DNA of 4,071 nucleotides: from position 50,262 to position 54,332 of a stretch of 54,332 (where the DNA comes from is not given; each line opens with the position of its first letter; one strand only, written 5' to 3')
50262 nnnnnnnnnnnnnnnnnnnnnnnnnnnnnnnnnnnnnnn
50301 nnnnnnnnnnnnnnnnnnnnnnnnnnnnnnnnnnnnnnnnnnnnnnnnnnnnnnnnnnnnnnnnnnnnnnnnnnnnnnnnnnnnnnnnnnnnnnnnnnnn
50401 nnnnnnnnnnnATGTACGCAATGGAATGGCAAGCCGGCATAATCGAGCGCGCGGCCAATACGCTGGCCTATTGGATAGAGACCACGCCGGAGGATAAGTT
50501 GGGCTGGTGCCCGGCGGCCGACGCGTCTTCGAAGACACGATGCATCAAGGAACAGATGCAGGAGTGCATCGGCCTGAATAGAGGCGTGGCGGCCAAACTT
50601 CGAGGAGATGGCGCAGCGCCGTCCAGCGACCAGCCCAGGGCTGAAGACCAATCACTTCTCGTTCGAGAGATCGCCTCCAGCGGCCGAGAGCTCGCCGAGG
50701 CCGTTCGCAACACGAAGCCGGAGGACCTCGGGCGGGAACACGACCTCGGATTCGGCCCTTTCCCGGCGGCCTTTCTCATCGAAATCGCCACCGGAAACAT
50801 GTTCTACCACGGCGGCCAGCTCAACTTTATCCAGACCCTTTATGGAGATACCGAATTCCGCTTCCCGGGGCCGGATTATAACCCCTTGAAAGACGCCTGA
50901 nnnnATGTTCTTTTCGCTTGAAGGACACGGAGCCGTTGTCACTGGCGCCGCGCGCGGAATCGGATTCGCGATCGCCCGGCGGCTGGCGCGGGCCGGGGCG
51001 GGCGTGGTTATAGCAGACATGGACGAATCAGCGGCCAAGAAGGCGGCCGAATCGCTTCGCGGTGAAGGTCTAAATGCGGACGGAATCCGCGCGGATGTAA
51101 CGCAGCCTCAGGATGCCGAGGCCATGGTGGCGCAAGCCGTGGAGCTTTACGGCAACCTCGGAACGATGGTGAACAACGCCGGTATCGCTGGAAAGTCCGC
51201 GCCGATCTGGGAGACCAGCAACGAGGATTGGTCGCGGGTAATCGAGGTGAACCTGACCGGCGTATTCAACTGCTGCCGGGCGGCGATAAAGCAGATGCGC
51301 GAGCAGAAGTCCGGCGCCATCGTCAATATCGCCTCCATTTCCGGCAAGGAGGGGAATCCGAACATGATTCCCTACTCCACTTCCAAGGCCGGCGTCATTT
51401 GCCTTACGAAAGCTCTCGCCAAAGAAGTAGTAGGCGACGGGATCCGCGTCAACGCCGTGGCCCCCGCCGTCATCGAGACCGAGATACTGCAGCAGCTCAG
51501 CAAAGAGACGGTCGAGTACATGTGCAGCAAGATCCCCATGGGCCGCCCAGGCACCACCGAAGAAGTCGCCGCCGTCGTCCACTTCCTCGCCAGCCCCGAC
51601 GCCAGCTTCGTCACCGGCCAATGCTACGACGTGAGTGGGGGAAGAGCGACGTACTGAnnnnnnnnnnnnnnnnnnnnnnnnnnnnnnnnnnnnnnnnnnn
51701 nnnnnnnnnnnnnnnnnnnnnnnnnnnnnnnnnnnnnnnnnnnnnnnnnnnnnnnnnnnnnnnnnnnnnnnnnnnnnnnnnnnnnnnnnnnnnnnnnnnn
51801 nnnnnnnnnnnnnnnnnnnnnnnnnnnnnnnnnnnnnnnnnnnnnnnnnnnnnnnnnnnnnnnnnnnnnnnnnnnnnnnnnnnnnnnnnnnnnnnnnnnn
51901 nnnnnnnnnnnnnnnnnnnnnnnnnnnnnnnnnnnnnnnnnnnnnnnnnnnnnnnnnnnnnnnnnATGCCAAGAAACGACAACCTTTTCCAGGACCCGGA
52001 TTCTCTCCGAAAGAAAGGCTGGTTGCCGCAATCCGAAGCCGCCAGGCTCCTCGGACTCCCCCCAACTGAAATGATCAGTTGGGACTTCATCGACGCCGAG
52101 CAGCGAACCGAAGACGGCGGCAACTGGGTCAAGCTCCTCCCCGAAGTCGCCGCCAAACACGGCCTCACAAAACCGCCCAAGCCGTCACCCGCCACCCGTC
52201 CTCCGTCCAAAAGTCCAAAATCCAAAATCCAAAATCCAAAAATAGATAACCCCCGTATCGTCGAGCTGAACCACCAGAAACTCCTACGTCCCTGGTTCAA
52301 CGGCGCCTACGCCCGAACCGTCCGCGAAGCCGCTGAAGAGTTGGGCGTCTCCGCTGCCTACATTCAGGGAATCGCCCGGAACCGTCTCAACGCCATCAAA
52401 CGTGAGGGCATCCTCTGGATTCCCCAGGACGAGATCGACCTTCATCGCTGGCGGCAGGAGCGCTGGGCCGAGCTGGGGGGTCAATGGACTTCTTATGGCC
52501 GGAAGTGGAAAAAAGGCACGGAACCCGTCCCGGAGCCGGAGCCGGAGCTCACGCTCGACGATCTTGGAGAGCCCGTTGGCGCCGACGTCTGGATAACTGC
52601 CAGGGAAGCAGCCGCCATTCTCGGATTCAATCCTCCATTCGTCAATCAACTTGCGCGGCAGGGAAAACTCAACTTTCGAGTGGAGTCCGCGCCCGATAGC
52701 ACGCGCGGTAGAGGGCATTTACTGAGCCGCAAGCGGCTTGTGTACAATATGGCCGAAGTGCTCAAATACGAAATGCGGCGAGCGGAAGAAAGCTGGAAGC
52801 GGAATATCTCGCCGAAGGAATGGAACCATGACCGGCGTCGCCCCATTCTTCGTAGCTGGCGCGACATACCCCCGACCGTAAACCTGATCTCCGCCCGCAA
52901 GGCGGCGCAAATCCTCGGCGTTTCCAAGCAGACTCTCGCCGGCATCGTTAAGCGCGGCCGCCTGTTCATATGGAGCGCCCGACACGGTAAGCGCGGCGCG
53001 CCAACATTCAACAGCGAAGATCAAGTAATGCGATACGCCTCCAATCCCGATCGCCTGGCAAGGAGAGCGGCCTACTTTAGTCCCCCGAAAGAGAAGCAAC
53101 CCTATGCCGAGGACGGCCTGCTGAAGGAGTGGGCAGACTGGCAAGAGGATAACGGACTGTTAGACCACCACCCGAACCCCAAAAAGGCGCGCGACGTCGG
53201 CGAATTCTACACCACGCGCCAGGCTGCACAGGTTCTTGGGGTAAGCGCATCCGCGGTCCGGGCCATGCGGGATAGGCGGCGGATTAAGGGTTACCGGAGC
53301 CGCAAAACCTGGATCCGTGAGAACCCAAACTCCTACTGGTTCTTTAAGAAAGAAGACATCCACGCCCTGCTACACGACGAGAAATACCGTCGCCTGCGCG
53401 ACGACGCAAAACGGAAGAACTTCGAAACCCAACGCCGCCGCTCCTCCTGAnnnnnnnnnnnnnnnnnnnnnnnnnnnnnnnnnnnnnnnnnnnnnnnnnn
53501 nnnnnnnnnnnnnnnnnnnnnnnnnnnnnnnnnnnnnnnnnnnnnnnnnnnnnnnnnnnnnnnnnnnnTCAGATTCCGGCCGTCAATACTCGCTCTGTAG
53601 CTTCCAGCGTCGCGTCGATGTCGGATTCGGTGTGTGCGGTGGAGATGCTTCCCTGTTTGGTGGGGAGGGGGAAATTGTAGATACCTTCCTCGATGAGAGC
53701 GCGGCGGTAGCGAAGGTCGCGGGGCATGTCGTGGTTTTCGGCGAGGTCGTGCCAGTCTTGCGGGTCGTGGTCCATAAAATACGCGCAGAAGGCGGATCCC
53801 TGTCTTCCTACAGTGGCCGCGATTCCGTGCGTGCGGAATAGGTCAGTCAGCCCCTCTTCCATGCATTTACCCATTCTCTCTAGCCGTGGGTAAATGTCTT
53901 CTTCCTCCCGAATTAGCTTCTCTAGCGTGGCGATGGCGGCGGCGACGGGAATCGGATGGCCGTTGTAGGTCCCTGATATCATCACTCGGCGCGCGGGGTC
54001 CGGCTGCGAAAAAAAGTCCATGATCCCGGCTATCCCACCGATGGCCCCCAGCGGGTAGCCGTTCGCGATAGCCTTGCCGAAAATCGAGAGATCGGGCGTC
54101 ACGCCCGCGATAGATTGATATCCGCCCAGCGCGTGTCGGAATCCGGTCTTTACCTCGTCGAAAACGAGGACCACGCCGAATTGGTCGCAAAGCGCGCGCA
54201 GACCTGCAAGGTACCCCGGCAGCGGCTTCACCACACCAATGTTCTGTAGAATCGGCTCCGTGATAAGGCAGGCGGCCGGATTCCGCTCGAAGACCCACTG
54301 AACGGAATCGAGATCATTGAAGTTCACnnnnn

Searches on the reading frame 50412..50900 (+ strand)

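Call 40: search_protein_families(library=pfam, proteins=[window:50412-50900:+], max_evalue=0.001)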
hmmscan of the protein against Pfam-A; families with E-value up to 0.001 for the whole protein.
window:50412-50900:+ (162 aa): 1 family
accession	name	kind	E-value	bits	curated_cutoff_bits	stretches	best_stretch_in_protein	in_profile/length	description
PF12867.12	DinB_2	-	5.9e-05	24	24.8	1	11-137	2-128/128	DinB superfamily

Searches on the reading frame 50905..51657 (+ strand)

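Call 40: search_protein_families(library=pfam, proteins=[window:50905-51657:+], max_evalue=0.001)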
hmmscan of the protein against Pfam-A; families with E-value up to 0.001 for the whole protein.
window:50905-51657:+ (250 aa): 4 families
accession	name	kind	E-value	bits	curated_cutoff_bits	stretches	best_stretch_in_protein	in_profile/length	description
PF13561.12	adh_short_C2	-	2.1e-69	234.2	27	1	14-246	1-234/236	Enoyl-(Acyl carrier protein) reductase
PF00106.31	adh_short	-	8.6e-62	208.5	26.6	1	10-201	3-193/195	short chain dehydrogenase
PF08659.16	KR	-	1.5e-13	51.5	22.6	1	11-162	4-154/180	KR domain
PF01370.27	Epimerase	-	2.8e-05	24.1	20.9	1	11-131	2-106/240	NAD dependent epimerase/dehydratase family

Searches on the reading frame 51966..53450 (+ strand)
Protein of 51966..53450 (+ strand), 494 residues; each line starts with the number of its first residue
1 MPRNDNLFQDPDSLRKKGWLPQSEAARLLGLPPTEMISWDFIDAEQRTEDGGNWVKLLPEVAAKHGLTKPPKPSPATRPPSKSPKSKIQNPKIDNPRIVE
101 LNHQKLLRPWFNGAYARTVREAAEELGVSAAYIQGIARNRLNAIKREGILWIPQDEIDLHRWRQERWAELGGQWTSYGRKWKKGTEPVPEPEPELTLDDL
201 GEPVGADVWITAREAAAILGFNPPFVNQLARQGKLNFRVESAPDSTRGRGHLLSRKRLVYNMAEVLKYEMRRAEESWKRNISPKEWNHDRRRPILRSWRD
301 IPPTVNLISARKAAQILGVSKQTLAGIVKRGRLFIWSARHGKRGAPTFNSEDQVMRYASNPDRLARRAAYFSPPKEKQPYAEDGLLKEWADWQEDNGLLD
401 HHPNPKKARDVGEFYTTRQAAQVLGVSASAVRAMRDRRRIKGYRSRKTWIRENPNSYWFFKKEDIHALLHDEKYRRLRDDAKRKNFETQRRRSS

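Call 40: search_protein_families(library=pfam, proteins=[window:51966-53450:+], max_evalue=0.001)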
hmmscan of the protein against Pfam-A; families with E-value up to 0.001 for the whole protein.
window:51966-53450:+ (494 aa): 16 families
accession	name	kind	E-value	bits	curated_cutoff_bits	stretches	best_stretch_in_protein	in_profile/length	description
PF12728.13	HTH_17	-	3.1e-24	85.4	27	1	414-469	1-47/51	Helix-turn-helix domain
PF13384.12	HTH_23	-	1.7e-08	34.4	24.6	0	415-437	18-40/50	Homeodomain-like domain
PF21531.3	Rv2175c_wHTH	-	2.8e-06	27.6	27.1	0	118-155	17-55/57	DNA-binding protein Rv2175c, wHTH domain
PF01381.28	HTH_3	-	4.3e-06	27.1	23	0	118-139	11-32/55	Helix-turn-helix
PF13518.12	HTH_28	-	8e-06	26.3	25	0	309-330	14-35/52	Helix-turn-helix domain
PF08281.18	Sigma70_r4_2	-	1.4e-05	25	25.7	0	415-434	27-46/54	Sigma-70, region 4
PF22083.2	I-HmuI_NUMOD-like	-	4.2e-05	23.5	27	0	413-433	11-31/46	DNA endonuclease I-HmuI-like, NUMOD-like domain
PF02042.20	RWP-RK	-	4.8e-05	23.6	29.3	0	114-138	10-34/49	RWP-RK domain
PF00376.29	MerR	-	9.4e-05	22.6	28.2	0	416-433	1-18/38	MerR family regulatory protein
PF18024.7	HTH_50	-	0.00019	21.5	27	0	309-325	25-41/50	Helix-turn-helix domain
PF22233.2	PhyR_sigma-like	-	0.00022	21.4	27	0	415-434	20-39/50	Response regulator PhyR, sigma-like domain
PF12802.13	MarR_2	-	0.00046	20.7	27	0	308-330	21-43/61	MarR family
PF04545.22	Sigma70_r4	-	0.0005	20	24.1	0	412-433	18-39/50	Sigma-70, region 4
PF13551.12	HTH_29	-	0.00052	20.5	28.1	0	310-330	15-35/64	Winged helix-turn helix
PF05225.22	HTH_psq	-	0.00056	20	20.4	0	308-333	17-41/45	helix-turn-helix, Psq domain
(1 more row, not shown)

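Call 82: search_protein_families(library=padloc, proteins=[window:51966-53450:+], max_evalue=0.001)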
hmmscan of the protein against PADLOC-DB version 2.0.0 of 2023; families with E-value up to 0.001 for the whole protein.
window:51966-53450:+ (494 aa): 1 family
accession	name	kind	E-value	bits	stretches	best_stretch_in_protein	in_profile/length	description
PDLC04133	mad1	-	1.4e-19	68.1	1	413-469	4-51/60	mads_1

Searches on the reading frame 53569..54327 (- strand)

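Call 40: search_protein_families(library=pfam, proteins=[window:53569-54327:-], max_evalue=0.001)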
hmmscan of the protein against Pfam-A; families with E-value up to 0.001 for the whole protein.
window:53569-54327:- (252 aa): 1 family
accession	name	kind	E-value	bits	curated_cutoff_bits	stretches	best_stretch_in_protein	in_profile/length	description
PF00202.27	Aminotran_3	-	4.9e-30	105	30.5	1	15-189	188-355/403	Aminotransferase class-III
